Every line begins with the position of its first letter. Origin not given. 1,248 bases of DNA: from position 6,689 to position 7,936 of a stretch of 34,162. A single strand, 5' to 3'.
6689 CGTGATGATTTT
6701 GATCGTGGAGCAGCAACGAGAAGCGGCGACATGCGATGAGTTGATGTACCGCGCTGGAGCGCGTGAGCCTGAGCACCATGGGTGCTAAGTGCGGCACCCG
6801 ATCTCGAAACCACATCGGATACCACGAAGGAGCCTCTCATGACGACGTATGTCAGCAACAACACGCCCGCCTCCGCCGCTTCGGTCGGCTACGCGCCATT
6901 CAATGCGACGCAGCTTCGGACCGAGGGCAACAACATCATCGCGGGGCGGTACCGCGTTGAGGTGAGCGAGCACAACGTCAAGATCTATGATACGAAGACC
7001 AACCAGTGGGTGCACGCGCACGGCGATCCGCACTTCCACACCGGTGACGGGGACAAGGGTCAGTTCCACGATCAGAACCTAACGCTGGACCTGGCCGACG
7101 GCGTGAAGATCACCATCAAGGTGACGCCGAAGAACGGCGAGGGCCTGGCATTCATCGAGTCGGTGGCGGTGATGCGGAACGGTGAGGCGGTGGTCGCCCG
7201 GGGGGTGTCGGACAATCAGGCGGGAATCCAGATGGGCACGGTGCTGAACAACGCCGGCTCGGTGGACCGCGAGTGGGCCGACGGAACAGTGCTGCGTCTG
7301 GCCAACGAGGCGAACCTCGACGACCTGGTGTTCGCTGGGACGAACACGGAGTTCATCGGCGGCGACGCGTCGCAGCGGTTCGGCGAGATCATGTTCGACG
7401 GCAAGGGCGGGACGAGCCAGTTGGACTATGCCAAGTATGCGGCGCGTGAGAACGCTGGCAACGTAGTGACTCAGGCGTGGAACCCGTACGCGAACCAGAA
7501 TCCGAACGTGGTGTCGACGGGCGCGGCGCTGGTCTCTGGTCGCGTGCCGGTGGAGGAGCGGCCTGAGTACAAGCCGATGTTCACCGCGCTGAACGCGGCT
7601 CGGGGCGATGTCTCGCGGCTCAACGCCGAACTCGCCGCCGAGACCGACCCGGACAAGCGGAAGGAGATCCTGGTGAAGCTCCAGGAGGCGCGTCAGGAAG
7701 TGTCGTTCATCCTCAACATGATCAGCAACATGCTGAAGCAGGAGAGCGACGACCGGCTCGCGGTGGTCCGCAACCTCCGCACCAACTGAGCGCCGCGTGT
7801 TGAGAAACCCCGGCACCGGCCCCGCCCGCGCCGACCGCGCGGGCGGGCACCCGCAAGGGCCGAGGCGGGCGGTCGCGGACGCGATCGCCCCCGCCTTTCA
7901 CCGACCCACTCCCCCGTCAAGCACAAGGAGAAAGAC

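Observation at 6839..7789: Self-cleaving MIIA (DUF1521, GD|PH) domain fused to a complete needle-subunit-like hairpin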

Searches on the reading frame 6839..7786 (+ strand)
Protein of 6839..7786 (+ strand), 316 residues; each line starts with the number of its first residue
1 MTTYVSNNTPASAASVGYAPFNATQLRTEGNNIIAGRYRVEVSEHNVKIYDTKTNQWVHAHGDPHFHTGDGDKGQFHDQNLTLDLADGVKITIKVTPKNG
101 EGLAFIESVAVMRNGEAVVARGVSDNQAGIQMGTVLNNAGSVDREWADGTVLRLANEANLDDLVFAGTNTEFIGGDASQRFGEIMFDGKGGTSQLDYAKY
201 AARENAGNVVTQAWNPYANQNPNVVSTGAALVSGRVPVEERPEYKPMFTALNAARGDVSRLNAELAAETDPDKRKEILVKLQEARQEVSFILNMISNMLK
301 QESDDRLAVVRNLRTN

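Call 3: search_protein_families(library=pfam, proteins=[window:6839-7786:+], max_evalue=10)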
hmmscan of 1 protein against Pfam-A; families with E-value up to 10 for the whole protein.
window:6839-7786:+ (316 aa): 2 families
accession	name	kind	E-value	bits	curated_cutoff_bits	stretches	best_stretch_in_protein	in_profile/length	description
PF07481.16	DUF1521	-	5.7e-12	46.4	23.6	1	37-153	17-137/169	Domain of Unknown Function (DUF1521)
PF09392.15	T3SS_needle_F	-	0.15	12.7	29.4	1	251-310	12-68/71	Type III secretion needle MxiH, YscF, SsaG, EprI, PscF, EscF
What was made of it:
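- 6914..7453 (+): Beta-rich MIIA/DUF1521 domain (residues 26-205; Pfam match 37-153). Pfam E=5.7e-12 (call 3).
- On MIIA / DUF1521 (PF07481): 46.4 bits against 23.6, E=5.7e-12, residues 37-153 (call 3).
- Checked: MIIA domain: Pfam DUF1521 (PF07481) scores E=5.7e-12, 46.4 bits against a gathering score of 23.6, over residues 37-153 (call 3).
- No similarity to gatekeeper (SctW) or ruler (SctP) families was found (call 3).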

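Call 4: search_protein_families(library=ncbifam, proteins=[window:6839-7786:+], max_evalue=10)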
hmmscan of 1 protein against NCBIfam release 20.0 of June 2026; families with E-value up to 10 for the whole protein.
window:6839-7786:+ (316 aa): 1 family
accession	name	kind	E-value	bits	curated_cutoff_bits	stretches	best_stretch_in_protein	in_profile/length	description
TIGR02105.1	III_needle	equivalog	0.11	12.9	41.7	1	264-304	24-63/72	type III secretion system needle filament subunit SctF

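Call 6: find_homologous_proteins(query=window:6839-7786:+)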
Query window:6839-7786:+ (316 aa): 7 proteins with E <= 0.001 among 3520 candidates.
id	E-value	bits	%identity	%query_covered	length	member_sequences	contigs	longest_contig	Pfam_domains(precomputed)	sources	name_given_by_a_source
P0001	8.5e-206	700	100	100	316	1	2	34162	PF07481.17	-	-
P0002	2.9e-132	458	68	98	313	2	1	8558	PF07481.17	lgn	-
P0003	3.1e-113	396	63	94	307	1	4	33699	PF07481.17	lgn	-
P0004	9.2e-73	263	46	93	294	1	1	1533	PF07481.17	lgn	-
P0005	1.2e-53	200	39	94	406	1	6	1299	PF07481.17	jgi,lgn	jgi:hypothetical protein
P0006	2.1e-52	196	39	92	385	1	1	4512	PF07481.17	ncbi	ncbi:MAG: DUF1521 domain-containing protein [Phycisphaerae bacterium]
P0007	2.4e-31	127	35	91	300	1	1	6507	PF07481.17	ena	-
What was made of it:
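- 6839..7789 (+): Whole gene for the MIIA-needle-like hairpin protein (316 aa plus stop). Identical to the database gene call P0001 (call 6).
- Checked: The database gene call for this contig is the same 316-aa protein (P0001, call 6).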

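Call 14: search_protein_families(library=pfam, alignment_id=A1, max_evalue=10)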
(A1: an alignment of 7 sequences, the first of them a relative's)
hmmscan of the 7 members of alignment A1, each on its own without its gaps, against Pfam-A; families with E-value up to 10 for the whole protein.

A. member 1, P0001 (316 aa): 2 families
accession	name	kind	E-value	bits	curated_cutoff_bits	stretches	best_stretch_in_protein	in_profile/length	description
PF07481.16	DUF1521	-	5.7e-12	46.4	23.6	1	37-153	17-137/169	Domain of Unknown Function (DUF1521)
PF09392.15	T3SS_needle_F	-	0.15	12.7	29.4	1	251-310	12-68/71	Type III secretion needle MxiH, YscF, SsaG, EprI, PscF, EscF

B. families by the number of members that match (of 7 scanned): 27 families (the first 25 are shown)
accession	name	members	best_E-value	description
PF07481.16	DUF1521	7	3.6e-14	Domain of Unknown Function (DUF1521)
PF04513.17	Baculo_PEP_C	2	0.00083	Baculovirus polyhedron envelope protein, PEP, C terminus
PF17408.7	MCD_N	2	0.11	Malonyl-CoA decarboxylase N-terminal domain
PF10046.14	BLOC1_2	1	0.011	Biogenesis of lysosome-related organelles complex-1 subunit 2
PF04740.18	LXG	1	0.023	LXG domain of WXG superfamily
PF13776.11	DUF4172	1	0.03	Domain of unknown function (DUF4172)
PF16740.10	SKA2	1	0.031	Spindle and kinetochore-associated protein 2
PF15821.10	DUF4709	1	0.044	Domain of unknown function (DUF4709)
PF07303.18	Occludin_ELL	1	0.046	Occludin homology domain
PF19908.4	DUF6381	1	0.05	Family of unknown function (DUF6381)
PF05884.17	ZYG-11_interact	1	0.095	Interactor of ZYG-11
PF07445.17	PriC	1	0.13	Primosomal replication protein priC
PF09392.15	T3SS_needle_F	1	0.15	Type III secretion needle MxiH, YscF, SsaG, EprI, PscF, EscF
PF13851.11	GAS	1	0.17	Growth-arrest specific micro-tubule binding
PF06103.16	DUF948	1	0.23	Bacterial protein of unknown function (DUF948)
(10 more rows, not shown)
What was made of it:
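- On MIIA / DUF1521 (PF07481): All 7 close homologs also hit the model (call 14).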

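Call 18: search_solved_structures(query=A1, max_evalue=10, show_alignments=2)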
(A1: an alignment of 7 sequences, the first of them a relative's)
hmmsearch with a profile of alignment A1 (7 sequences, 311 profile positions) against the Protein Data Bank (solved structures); distinct sequences matched with E-value up to 10: 6.
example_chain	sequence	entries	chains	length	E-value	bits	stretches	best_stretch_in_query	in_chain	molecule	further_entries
8rde_A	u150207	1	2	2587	0.14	14.7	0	57-76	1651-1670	Fc fragment of IgG binding protein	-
2mme_A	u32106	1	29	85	0.35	13.3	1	252-309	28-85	MxiH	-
5z9w_A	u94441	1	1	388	0.87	12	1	220-297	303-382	Ebolavirus nucleoprotein (residues 19-406)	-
6nut_A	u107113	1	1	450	0.93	11.9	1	220-297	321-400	Nucleoprotein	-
8r0t_A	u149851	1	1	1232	1.3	11.5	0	56-76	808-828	Fc fragment of IgG binding protein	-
4xa3_A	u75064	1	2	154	2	10.8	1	237-298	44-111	Gp7-MYH7(1361-1425)-Eb1 chimera protein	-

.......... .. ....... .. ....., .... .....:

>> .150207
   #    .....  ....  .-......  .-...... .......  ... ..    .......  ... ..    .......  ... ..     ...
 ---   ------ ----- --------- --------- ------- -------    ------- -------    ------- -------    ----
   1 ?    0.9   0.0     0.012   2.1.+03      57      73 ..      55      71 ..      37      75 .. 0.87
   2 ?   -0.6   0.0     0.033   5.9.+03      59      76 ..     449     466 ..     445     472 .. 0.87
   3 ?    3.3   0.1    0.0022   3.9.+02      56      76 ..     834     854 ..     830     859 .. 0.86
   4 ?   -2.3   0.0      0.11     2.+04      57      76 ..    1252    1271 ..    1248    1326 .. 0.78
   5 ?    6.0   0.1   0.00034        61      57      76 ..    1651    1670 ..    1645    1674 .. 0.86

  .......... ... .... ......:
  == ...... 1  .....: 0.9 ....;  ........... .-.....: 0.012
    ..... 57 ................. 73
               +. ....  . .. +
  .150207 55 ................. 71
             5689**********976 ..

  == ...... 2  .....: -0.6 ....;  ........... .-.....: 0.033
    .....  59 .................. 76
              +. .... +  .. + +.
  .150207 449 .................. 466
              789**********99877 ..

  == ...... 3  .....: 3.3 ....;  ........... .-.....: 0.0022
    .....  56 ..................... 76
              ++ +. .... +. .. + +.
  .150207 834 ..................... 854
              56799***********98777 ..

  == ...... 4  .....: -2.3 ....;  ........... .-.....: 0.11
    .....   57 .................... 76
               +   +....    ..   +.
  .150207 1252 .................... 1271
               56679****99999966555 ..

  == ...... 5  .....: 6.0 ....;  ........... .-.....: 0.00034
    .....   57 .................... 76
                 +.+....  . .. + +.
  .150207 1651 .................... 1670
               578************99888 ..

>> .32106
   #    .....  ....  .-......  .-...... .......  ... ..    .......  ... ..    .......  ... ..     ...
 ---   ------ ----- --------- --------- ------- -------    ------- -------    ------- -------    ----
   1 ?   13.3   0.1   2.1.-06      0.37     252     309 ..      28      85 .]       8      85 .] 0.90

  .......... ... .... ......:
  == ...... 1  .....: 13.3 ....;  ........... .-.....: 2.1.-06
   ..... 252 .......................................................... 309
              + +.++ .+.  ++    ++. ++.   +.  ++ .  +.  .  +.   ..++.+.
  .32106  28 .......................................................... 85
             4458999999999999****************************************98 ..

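Call 20: find_encoding_contigs(protein=P0003, flank=10000, max_places=3)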
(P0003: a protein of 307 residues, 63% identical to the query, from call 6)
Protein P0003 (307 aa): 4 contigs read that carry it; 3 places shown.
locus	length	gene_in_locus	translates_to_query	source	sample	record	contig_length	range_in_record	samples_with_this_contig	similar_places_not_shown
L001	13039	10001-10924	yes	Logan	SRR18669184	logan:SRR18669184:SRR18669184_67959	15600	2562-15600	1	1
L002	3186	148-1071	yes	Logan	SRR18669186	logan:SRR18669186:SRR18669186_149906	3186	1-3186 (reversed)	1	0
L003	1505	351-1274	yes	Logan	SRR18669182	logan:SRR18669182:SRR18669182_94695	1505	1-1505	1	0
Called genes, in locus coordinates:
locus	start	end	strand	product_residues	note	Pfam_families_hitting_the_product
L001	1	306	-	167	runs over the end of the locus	-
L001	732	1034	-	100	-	PF02050:FliJ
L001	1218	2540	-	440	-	PF00006:ATP-synt_ab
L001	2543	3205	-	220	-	PF06188:HrpE (weak), PF02108:FliH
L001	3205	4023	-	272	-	-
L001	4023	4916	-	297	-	PF01514:YscJ_FliF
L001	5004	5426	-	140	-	-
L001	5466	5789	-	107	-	-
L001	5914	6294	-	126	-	PF13428:TPR_14 (faint), PF14559:TPR_19 (faint), PF13424:TPR_12 (weak), PF07719:TPR_2 (weak)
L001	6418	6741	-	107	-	-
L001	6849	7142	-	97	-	-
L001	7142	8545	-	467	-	-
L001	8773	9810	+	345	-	-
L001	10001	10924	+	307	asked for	PF07481:DUF1521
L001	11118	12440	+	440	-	-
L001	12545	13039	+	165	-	?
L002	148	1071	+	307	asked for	PF07481:DUF1521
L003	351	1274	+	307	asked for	PF07481:DUF1521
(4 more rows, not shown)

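Call 21: find_encoding_contigs(protein=P0007, flank=10000, max_places=3)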
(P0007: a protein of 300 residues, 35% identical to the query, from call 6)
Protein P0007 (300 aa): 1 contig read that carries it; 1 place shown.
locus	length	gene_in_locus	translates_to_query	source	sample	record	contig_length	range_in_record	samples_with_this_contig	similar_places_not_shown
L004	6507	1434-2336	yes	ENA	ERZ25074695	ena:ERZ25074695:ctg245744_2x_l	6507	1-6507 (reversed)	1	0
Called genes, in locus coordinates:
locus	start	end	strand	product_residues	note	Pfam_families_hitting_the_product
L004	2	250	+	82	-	?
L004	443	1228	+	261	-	PF01312:Bac_export_2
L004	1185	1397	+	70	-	-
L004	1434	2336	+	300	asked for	PF07481:DUF1521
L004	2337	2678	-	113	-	-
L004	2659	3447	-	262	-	-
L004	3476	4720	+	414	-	PF00771:FHIPEP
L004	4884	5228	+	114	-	PF00069:Pkinase, PF07714:PK_Tyr_Ser-Thr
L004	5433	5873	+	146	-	PF00069:Pkinase, PF07714:PK_Tyr_Ser-Thr (weak)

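Call 22: find_encoding_contigs(protein=P0006, flank=10000, max_places=3)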
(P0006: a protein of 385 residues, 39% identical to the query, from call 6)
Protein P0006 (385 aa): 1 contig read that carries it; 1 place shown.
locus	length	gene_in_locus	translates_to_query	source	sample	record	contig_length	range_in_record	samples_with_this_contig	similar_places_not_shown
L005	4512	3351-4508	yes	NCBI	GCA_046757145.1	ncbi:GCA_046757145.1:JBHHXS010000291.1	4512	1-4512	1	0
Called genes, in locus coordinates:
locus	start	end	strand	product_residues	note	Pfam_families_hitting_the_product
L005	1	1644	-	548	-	PF01855:POR_N, PF02775:TPP_enzyme_C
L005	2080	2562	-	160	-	PF00072:Response_reg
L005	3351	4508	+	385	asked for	PF07481:DUF1521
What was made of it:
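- One contig carrying a family member shows no T3SS genes, but it is only 4.5 kb long (call 22).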

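Call 23: find_encoding_contigs(protein=P0002, flank=10000, max_places=3)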
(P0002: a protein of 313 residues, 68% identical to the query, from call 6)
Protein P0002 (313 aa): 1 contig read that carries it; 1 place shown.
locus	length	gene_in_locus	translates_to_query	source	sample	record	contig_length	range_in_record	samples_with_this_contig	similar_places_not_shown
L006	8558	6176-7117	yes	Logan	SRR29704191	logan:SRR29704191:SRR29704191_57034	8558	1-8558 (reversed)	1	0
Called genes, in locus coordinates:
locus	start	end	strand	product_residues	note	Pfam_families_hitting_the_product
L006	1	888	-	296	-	?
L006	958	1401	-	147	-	-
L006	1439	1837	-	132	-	-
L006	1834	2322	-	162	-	PF13428:TPR_14 (faint), PF14559:TPR_19 (faint), PF07719:TPR_2 (faint), PF13424:TPR_12 (weak), PF13432:TPR_16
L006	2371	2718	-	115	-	-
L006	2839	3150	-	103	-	-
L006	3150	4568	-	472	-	-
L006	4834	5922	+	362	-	-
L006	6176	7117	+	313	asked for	PF07481:DUF1521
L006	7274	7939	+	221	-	-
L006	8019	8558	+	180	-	?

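Call 30: search_protein_representatives(alignment_id=A1)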
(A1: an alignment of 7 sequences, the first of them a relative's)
Query: 7 sequences, 311 profile positions. Proteins with E-value up to 0.001 (for the whole library): 595; up to 1e-10: 248; up to 1e-30: 85. The best 150 are listed.
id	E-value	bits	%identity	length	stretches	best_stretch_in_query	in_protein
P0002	2.8e-146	503.1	-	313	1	5-311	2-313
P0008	2.8e-104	365.2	-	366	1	23-309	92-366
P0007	4.3e-95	335.0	-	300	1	1-310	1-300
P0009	9.4e-92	324.0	-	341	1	22-308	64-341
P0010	4.8e-90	318.4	-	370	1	23-308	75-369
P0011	7.0e-82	291.6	-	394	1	28-309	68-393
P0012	7.0e-78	278.5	-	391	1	20-308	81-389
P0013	2.9e-77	276.4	-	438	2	24-195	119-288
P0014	3.3e-76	273.0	-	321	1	34-309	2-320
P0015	4.1e-76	272.7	-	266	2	8-198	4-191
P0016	5.7e-76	272.2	-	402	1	22-310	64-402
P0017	3.8e-75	269.5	-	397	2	23-208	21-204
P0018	9.2e-75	268.2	-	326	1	22-310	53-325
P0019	5.4e-74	265.7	-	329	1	23-309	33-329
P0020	1.4e-73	264.3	-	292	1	20-309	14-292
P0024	2.1e-70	253.9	-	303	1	9-309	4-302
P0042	4.4e-60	220.0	-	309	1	24-310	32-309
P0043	9.7e-60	218.9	-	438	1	22-310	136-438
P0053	3.1e-55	204.1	-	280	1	12-309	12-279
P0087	1.4e-34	136.2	-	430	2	7-191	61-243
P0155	4.7e-17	78.6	-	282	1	1-309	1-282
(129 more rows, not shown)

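Call 45: find_related_loci(query=A1, collection=genome_contigs, flank=10000)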
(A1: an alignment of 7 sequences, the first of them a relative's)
Query A1 (316 aa) in genome_contigs; peptide patterns used: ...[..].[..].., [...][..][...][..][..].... (x = any residue, [..] = any of these).
211 stretches matched a pattern; 14 encode a relative of the query (tblastn E <= 1e-3); 14 distinct loci.
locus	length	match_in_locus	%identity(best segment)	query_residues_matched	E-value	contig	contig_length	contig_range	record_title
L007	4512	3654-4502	38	22-313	1e-57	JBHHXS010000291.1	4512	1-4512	MAG: Phycisphaerae bacterium isolate D_1_bin.24 NODE_12873_length_4512_cov_5.319722, whole genome shotgun sequence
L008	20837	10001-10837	38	26-313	8e-53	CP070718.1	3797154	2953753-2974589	MAG: Phycisphaerales bacterium isolate bin470 chromosome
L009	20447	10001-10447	46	26-174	2e-34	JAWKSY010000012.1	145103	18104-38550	MAG: Planctomycetota bacterium isolate BC3.89 BC3.89.fa-12, whole genome shotgun sequence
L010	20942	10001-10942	31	10-314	2e-34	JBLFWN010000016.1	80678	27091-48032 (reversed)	MAG: Planctomycetota bacterium isolate 3300053785_139 Ga0535658_0000271, whole genome shotgun sequence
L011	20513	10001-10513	38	37-206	8e-27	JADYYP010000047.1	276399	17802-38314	MAG: Planctomycetota bacterium isolate SJ533 c_000001206885, whole genome shotgun sequence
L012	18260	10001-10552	45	26-212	6e-46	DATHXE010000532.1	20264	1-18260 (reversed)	MAG TPA_asm: Tepidisphaeraceae bacterium isolate SMAG_U16177 k141_894265, whole genome shotgun sequence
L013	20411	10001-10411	37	26-165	7e-22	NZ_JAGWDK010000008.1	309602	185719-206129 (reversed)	Bradyrhizobium sp. sGM-13 S19-v1_n0008, whole genome shotgun sequence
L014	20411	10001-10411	39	26-165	7e-22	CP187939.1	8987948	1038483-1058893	Bradyrhizobium sp. RDT10 chromosome, complete genome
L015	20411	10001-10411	37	26-165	1e-21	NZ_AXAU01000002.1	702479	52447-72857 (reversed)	Bradyrhizobium murdochi strain WSM 1741 YUODRAFT_scaffold_1.2_C, whole genome shotgun sequence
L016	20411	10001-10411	37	26-165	1e-21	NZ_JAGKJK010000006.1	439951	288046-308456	Bradyrhizobium hereditatis strain WSM 1738 scaffold_5, whole genome shotgun sequence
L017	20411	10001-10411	38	26-165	2e-21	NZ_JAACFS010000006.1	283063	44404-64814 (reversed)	Bradyrhizobium sp. CSA112 NODE_6_length_283063_cov_27.6425, whole genome shotgun sequence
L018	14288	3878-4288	36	26-165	1e-20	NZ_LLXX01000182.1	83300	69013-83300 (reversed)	Bradyrhizobium valentinum strain LmjM3 contig_580, whole genome shotgun sequence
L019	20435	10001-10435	35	26-174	7e-20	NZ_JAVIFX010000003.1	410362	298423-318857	Bradyrhizobium sp. LHD-71 LHD.71_ctg005, whole genome shotgun sequence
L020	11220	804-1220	32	25-165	2e-12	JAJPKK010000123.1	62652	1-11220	MAG: Hyphomicrobiales bacterium isolate Centralia_MAG_73 k107_25534658, whole genome shotgun sequence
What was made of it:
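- Tried and rejected: The 7-sequence alignment worked (call 45).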

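Call 46: predict_structure(alignment_id=A4)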
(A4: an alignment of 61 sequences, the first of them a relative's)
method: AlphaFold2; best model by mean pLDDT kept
length: 316 residues; sequences in the alignment: 61
mean_pLDDT: 87.1   pTM: 0.65
mean pLDDT of the five models: 87.1, 87.1, 86.3, 85.9, 85.8
residues with pLDDT >= 90: 229; 70-90: 31; 50-70: 28; < 50: 28
segments of 3 or more residues with pLDDT < 50: 1-3, 14-21, 219-221, 223-233
pLDDT, mean of each block of 10 residues (from residue 1): 54 47 77 97 98 98 97 98 97 97 97 94 96 90 96 97 97 96 97 93 64 51 46 66 94 95 97 97 96 94 89 80
secondary structure, 60 per line:
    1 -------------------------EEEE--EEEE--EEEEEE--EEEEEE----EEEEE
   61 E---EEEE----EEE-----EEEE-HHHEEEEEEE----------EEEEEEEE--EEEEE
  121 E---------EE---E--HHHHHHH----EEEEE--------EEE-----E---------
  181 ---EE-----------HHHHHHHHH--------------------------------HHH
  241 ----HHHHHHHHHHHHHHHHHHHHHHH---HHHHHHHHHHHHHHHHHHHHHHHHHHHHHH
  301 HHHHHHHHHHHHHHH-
elements in order: E26-29 E32-35 E38-43 E46-51 E56-61 E65-68 E73-75 E81-84 E89-95 E106-113 E116-121 H139-145 E150-154 E163-165 H197-205 H245-267 H271-315
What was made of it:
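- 6839..6913 (+): N-terminal 25 residues: Ser/Thr/Asn-rich, disordered, no hydrophobic signal peptide. Candidate T3S export signal (inferred). pLDDT about 50 (call 46).
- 6914..7453 (+): AF2 pLDDT above 90 with 13 strands (call 46).
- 7454..7570 (+): Low-confidence linker (residues 206-244), variable in length and sequence across the family. pLDDT 46-66 (call 46).
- Checked: It shows helix 245-267, a T-D-P-D turn, and helix 271-315 (call 46).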

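Call 50: list_cluster_members(proteins=[P0010, P0009, P0016, P0043, P0155, P0087, P0024, P0053, P0042, P0013])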
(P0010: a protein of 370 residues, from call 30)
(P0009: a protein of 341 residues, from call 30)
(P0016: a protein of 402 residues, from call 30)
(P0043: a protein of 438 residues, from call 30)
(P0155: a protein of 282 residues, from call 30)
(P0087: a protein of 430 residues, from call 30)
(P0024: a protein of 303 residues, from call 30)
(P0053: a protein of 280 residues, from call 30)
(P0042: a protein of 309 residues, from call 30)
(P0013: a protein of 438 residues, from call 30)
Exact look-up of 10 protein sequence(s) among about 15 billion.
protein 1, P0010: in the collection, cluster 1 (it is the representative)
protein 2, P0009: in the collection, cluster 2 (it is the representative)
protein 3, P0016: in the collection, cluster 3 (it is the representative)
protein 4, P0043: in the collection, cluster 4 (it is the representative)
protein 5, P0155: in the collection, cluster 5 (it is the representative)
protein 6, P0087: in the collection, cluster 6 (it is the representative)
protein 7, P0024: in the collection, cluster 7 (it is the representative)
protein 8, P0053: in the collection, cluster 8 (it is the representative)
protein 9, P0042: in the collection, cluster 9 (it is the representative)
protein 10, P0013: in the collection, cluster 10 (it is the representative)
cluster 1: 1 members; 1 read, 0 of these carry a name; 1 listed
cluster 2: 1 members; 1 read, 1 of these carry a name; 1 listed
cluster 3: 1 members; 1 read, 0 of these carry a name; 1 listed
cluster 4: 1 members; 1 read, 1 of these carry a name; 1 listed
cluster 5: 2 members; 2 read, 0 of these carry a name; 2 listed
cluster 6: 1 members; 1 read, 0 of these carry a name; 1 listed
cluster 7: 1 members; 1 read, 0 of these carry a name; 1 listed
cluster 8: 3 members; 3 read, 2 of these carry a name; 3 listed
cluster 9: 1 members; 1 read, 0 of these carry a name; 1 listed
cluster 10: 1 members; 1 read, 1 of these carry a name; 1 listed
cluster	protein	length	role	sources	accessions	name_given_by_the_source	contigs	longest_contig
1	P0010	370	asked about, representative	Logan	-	-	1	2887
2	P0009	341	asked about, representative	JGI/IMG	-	hypothetical protein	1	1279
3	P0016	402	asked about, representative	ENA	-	-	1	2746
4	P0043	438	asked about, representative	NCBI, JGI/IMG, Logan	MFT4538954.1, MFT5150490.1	MAG: hypothetical protein ACI841_000471 [Planctomycetota bacterium] | hypothetical protein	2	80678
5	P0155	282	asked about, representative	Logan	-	-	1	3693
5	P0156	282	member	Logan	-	-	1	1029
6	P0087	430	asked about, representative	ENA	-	-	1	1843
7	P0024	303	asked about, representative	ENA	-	-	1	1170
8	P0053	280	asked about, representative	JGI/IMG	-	hypothetical protein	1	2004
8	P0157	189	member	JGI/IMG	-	hypothetical protein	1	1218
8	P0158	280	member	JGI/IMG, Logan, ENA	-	-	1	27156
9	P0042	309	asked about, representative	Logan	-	-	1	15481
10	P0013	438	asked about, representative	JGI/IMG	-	hypothetical protein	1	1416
